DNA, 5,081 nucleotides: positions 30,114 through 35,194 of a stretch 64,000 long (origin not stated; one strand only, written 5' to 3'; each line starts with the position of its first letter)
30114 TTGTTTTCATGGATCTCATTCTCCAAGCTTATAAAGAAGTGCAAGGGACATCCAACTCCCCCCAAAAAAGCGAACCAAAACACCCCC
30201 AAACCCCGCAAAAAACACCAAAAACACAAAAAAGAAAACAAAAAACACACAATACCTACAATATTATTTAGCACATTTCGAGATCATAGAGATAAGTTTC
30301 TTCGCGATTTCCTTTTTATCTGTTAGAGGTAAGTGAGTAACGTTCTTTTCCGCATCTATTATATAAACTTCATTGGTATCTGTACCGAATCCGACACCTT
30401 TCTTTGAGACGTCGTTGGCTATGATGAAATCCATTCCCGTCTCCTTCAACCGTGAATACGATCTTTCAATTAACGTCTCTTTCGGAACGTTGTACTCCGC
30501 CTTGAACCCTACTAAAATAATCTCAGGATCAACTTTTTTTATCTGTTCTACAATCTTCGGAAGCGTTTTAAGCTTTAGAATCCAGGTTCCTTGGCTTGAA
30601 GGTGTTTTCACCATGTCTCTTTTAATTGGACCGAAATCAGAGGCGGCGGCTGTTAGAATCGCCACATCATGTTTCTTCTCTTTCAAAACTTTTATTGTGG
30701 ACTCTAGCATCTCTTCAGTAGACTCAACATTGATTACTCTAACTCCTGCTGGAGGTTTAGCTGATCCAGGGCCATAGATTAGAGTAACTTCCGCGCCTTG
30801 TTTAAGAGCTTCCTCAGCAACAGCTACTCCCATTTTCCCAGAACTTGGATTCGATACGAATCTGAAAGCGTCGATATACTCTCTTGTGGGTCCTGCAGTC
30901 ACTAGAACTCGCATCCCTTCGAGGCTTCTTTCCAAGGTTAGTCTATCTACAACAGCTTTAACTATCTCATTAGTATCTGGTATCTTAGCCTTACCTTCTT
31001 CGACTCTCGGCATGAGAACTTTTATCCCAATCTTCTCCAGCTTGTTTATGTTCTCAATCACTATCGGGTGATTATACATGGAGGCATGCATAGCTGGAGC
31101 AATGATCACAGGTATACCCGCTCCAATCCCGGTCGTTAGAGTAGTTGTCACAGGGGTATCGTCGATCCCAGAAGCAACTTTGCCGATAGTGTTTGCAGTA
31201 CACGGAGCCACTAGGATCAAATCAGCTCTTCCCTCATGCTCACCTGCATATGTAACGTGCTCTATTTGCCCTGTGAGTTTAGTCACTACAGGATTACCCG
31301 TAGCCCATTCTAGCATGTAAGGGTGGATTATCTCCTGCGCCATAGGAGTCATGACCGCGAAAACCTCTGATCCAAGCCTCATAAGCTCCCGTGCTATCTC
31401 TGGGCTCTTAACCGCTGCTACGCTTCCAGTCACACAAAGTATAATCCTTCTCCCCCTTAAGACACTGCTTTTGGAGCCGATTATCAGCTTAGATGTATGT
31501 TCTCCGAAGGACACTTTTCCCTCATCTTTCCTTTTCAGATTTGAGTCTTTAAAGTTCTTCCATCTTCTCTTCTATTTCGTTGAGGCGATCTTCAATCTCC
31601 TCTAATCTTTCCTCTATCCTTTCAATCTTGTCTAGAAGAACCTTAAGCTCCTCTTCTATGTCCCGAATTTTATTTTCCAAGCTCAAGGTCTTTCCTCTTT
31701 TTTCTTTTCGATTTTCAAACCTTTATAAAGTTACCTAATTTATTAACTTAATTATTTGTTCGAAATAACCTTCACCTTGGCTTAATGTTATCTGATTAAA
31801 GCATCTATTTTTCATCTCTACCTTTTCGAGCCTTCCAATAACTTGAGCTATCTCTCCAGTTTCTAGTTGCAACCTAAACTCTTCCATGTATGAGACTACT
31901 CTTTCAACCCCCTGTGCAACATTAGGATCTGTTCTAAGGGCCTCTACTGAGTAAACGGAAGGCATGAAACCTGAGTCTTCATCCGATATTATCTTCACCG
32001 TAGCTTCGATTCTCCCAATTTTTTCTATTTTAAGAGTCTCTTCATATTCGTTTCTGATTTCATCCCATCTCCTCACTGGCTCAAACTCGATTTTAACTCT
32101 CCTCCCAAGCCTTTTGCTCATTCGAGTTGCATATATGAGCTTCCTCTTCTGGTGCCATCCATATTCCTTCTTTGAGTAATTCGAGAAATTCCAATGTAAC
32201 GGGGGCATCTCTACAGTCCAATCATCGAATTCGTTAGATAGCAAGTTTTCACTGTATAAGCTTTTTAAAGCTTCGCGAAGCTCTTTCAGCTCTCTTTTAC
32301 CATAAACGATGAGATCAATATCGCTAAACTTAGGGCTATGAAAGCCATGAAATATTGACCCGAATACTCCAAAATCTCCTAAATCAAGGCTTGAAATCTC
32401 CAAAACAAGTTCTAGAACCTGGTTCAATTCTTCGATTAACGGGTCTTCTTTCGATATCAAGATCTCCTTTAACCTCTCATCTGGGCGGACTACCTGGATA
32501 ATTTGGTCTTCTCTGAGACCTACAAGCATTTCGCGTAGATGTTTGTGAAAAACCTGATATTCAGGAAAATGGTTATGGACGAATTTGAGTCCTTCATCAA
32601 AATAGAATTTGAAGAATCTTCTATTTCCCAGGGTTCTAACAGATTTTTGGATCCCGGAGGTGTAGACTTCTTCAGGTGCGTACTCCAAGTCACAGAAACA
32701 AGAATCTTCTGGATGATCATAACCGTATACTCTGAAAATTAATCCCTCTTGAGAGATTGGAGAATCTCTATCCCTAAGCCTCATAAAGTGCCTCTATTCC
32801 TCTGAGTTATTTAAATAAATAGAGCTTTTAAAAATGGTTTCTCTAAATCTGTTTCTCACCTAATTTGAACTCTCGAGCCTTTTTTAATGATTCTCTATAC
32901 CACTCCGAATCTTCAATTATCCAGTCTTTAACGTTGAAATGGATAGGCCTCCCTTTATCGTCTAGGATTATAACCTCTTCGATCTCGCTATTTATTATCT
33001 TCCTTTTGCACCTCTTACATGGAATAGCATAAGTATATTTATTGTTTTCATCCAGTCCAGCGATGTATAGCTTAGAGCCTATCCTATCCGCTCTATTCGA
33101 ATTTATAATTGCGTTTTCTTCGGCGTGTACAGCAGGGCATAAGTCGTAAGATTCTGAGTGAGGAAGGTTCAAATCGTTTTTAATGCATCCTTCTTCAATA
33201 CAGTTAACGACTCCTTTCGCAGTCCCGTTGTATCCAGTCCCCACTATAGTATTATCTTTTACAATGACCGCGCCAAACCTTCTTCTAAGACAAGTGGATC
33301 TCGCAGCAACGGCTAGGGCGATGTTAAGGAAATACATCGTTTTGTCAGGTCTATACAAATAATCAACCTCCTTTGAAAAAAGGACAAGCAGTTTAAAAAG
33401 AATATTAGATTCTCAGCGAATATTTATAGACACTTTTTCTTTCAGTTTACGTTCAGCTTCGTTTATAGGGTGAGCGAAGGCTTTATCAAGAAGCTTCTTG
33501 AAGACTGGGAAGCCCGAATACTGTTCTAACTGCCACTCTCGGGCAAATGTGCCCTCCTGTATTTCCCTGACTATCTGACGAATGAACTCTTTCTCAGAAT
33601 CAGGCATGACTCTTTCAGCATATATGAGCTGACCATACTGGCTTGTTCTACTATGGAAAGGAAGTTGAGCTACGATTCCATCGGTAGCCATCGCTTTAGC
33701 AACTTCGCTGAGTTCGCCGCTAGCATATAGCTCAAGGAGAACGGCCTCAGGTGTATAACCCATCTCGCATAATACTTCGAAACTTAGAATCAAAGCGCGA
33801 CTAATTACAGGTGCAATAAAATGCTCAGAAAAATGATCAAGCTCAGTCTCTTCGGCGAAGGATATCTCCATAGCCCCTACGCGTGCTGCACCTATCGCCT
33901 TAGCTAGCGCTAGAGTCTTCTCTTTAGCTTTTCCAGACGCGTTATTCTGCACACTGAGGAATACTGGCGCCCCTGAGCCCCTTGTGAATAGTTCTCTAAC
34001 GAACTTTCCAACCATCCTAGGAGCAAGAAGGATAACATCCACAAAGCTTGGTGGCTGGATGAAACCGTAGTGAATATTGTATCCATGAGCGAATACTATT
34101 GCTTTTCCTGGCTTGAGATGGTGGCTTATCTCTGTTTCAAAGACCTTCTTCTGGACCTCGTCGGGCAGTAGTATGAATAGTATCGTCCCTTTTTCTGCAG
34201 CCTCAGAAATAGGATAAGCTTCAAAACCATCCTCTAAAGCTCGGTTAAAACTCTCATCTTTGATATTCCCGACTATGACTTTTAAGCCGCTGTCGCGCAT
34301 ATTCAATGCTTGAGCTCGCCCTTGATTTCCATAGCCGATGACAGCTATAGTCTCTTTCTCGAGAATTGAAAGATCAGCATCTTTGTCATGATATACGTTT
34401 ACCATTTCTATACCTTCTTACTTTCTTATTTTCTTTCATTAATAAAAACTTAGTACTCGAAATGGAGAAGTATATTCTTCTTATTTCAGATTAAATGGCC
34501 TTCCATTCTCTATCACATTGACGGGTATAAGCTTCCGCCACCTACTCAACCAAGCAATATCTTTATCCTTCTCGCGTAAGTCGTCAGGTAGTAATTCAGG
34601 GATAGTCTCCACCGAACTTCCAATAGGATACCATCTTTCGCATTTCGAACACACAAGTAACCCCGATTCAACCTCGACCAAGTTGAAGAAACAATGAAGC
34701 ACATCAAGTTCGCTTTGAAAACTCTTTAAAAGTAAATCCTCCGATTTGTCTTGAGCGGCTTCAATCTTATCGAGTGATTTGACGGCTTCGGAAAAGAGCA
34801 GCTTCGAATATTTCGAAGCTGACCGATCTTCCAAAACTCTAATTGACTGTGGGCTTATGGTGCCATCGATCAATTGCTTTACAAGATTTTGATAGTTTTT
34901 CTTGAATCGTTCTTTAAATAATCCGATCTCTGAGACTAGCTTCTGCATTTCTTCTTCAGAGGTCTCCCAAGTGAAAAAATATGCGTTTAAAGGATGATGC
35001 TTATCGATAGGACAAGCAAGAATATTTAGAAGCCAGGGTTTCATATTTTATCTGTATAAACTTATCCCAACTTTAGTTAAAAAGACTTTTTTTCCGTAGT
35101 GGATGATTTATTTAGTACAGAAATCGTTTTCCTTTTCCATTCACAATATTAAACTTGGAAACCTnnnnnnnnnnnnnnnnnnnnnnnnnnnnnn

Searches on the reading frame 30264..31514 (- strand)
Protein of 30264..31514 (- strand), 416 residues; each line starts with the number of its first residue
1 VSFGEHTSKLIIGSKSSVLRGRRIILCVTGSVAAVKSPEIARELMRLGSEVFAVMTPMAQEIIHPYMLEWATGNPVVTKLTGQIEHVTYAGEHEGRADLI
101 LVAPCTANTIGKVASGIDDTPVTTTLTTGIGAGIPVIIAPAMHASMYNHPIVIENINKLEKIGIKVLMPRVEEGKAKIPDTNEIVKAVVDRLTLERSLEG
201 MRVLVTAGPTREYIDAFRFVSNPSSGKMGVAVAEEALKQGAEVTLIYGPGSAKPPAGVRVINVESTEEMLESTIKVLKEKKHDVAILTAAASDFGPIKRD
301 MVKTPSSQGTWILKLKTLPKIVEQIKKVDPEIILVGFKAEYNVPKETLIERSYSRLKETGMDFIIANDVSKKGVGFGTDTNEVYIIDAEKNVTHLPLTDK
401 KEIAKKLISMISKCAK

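Call 17: search_protein_families(library=pfam, proteins=[window:30264-31514:-], max_evalue=0.001)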
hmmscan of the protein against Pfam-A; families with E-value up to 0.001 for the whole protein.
window:30264-31514:- (416 aa): 2 families
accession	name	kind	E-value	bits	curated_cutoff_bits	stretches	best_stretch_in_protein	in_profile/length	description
PF04127.22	DFP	-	1.5e-56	191.6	22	1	198-386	1-186/186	DNA/pantothenate metabolism flavoprotein C-terminal domain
PF02441.25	Flavoprotein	-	5.1e-32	111.1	22.7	1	23-191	2-161/162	Flavoprotein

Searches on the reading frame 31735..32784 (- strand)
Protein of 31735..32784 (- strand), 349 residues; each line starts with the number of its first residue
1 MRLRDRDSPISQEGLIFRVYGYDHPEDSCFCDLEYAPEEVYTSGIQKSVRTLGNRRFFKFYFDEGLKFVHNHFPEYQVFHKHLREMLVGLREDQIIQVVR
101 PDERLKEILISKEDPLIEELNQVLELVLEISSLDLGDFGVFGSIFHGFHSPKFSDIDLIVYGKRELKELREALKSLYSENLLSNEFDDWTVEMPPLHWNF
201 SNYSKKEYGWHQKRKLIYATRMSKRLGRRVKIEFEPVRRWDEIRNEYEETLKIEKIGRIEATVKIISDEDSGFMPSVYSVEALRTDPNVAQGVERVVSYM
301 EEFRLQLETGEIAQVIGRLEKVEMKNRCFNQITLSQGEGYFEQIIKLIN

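Call 17: search_protein_families(library=pfam, proteins=[window:31735-32784:-], max_evalue=0.001)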
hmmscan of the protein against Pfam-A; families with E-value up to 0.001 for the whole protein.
window:31735-32784:- (349 aa): 1 family
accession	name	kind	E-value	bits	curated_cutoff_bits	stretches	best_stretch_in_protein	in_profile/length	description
PF01909.29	NTP_transf_2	-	5.9e-08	33.4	21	1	123-216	4-86/93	Nucleotidyltransferase domain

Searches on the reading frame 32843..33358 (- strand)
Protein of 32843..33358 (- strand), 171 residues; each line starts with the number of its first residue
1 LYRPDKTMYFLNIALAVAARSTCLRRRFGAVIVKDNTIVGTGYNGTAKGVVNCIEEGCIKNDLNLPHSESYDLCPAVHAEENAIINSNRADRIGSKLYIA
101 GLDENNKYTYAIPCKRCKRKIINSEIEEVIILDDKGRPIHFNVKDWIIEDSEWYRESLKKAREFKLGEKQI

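Call 17: search_protein_families(library=pfam, proteins=[window:32843-33358:-], max_evalue=0.001)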
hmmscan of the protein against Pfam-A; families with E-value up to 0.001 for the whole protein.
window:32843-33358:- (171 aa): 2 families
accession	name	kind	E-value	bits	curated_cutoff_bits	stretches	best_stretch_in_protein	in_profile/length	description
PF00383.29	dCMP_cyt_deam_1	-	7.9e-18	64.7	25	1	7-131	4-100/102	Cytidine and deoxycytidylate deaminase zinc-binding region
PF14437.12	MafB19-deam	-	3.4e-08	33.9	27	1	6-132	3-100/142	MafB19-like deaminase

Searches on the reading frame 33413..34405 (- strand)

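Call 17: search_protein_families(library=pfam, proteins=[window:33413-34405:-], max_evalue=0.001)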
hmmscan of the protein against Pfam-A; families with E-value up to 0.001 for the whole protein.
window:33413-34405:- (330 aa): 6 families
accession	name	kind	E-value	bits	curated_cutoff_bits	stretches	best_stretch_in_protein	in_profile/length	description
PF07991.19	KARI_N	-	6.6e-61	205.1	20.6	1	15-177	2-165/165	Acetohydroxy acid isomeroreductase, NADPH-binding domain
PF01450.25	KARI_C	-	2.1e-26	93.4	29.1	1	183-324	1-141/144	Ketol-acid reductoisomerase, C-terminal domain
PF03446.21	NAD_binding_2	-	6.1e-08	33.3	21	1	19-104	1-90/161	NAD binding domain of 6-phosphogluconate dehydrogenase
PF03807.23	F420_oxidored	-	5.1e-06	27.4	21.6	1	19-103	1-88/94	NADP oxidoreductase coenzyme F420-dependent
PF00670.27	AdoHcyase_NAD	-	0.0001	22.9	27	1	15-77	21-83/162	S-adenosyl-L-homocysteine hydrolase, NAD binding domain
PF02826.25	2-Hacid_dh_C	-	0.00012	22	25.1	1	13-104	32-124/178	D-isomer specific 2-hydroxyacid dehydrogenase, NAD binding domain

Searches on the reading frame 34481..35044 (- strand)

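Call 17: search_protein_families(library=pfam, proteins=[window:34481-35044:-], max_evalue=0.001)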
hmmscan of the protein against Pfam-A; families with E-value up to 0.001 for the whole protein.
window:34481-35044:- (187 aa): 1 family
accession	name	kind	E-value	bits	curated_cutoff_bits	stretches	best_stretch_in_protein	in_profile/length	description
PF03966.22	Trm112p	-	4.6e-11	42.9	22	1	4-141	3-37/40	Trm112p-like protein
